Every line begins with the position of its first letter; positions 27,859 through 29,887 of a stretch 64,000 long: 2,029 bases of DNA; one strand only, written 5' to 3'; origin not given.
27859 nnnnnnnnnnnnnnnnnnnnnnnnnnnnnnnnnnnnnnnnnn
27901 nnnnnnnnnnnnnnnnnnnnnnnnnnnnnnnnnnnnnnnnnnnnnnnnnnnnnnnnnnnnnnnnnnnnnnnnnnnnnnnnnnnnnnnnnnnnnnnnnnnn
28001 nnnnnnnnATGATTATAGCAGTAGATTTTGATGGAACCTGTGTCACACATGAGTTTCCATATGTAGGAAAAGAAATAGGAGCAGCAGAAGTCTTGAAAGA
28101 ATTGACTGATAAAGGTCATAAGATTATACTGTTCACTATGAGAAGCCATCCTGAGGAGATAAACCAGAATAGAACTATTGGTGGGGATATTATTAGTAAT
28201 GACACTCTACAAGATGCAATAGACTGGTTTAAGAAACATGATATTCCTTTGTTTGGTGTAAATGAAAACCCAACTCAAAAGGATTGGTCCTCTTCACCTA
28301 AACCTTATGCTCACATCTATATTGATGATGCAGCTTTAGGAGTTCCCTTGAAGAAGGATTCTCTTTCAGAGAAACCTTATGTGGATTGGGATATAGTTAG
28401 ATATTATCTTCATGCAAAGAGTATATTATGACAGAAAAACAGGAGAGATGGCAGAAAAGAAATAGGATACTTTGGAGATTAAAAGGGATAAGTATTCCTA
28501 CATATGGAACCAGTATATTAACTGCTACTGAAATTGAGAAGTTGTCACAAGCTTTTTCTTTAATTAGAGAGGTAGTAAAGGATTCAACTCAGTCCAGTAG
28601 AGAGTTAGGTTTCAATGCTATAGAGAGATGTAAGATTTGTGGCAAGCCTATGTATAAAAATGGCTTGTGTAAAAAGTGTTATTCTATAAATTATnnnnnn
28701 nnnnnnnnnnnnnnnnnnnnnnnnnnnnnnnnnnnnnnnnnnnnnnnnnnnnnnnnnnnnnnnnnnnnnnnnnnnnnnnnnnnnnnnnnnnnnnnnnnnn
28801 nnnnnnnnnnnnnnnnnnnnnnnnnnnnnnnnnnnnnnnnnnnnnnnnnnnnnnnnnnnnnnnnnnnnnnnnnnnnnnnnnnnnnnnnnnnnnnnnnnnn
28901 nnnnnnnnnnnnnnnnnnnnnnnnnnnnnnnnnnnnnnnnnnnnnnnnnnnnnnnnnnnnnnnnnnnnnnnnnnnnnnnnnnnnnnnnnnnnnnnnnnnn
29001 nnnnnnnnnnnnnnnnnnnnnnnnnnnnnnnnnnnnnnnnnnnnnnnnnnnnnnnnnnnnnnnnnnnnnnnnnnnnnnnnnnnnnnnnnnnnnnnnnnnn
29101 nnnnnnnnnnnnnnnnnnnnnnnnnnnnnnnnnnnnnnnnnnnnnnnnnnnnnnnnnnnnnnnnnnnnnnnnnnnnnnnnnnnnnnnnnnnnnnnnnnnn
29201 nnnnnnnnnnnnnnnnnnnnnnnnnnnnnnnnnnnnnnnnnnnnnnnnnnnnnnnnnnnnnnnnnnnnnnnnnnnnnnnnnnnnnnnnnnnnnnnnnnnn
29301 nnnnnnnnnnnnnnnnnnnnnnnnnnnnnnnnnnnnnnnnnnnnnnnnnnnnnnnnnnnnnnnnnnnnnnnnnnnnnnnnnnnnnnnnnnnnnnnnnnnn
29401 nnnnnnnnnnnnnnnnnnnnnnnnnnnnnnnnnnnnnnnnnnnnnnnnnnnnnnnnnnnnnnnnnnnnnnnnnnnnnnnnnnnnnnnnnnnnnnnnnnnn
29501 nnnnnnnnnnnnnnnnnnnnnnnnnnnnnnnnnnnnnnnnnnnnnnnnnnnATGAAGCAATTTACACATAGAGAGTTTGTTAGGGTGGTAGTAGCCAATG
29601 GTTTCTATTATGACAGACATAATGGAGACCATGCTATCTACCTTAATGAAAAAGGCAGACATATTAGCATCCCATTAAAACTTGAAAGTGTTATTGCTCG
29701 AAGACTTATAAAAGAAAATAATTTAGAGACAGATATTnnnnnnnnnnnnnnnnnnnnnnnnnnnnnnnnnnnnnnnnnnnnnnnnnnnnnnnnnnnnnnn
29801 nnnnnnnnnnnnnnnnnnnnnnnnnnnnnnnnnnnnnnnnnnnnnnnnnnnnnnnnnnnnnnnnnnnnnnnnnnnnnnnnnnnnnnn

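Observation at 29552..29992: Orphan HicA-like RNase toxin domain fused to an acidic C-terminal tail, with no HicB partner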

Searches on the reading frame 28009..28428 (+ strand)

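Call 79: search_protein_families(library=pfam, proteins=[window:28009-28428:+], max_evalue=0.01)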
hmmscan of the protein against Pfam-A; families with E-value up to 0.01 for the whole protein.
window:28009-28428:+ (140 aa): 1 family
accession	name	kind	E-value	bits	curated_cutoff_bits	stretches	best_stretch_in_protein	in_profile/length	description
PF08282.18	Hydrolase_3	-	0.0011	19.2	20.9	0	3-49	1-44/255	haloacid dehalogenase-like hydrolase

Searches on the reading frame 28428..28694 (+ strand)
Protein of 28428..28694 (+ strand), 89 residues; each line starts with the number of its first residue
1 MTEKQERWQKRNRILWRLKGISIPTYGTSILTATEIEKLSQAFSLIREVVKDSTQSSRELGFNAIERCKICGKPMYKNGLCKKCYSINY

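Call 79: search_protein_families(library=pfam, proteins=[window:28428-28694:+], max_evalue=0.01)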
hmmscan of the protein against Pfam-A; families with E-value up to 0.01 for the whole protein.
window:28428-28694:+ (89 aa): 1 family
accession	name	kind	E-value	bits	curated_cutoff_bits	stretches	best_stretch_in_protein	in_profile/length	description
PF18912.6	DZR_2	-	0.005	17.1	27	1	62-84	33-55/56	Double zinc ribbon domain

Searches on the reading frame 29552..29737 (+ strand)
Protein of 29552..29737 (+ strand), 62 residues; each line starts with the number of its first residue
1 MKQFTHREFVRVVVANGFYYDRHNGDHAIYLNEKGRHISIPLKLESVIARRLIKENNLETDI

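Call 49: find_related_loci(query=A6, collection=viral_contigs, flank=1500)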
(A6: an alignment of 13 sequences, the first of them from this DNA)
Query A6 (62 aa) in viral_contigs; peptide patterns used: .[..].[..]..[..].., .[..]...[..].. (x = any residue, [..] = any of these).
210 stretches matched a pattern; 187 encode a relative of the query (tblastn E <= 1e-3); the best 80 are kept; 80 distinct loci.
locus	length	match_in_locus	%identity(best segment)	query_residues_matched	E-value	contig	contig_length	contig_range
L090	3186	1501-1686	98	1-62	1e-38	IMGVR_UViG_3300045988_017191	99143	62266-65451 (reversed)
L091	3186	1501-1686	98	1-62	1e-38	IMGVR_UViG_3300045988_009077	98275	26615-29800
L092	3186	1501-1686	98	1-62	2e-38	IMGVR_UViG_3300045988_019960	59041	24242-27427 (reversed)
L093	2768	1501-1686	97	1-62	3e-38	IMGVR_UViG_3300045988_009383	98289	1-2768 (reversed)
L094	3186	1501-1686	98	1-62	2e-38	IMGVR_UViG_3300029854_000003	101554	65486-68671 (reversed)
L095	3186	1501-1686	98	1-62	2e-38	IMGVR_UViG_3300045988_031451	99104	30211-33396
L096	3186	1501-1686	98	1-62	2e-38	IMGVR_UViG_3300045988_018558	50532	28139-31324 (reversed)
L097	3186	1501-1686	98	1-62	2e-38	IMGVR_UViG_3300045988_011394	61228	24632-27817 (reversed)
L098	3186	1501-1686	97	1-62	6e-38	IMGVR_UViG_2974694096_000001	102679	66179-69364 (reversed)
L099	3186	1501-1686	97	1-62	7e-38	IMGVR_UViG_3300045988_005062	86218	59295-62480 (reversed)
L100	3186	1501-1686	97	1-62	7e-38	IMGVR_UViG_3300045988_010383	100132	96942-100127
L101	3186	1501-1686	97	1-62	7e-38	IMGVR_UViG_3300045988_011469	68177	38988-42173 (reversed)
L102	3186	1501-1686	97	1-62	7e-38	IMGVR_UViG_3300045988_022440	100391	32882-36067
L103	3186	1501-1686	97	1-62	1e-37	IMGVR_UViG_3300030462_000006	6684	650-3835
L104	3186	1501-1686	97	1-62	1e-37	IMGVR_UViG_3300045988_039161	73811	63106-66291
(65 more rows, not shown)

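Call 83: search_solved_structures(query=A6, max_evalue=10, show_alignments=5)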
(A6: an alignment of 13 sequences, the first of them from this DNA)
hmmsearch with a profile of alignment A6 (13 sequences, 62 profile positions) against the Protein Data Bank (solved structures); distinct sequences matched with E-value up to 10: 0.
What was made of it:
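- Tried and rejected: A profile search of the crassvirus HicA alignment against PDB sequences found nothing (call 83).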
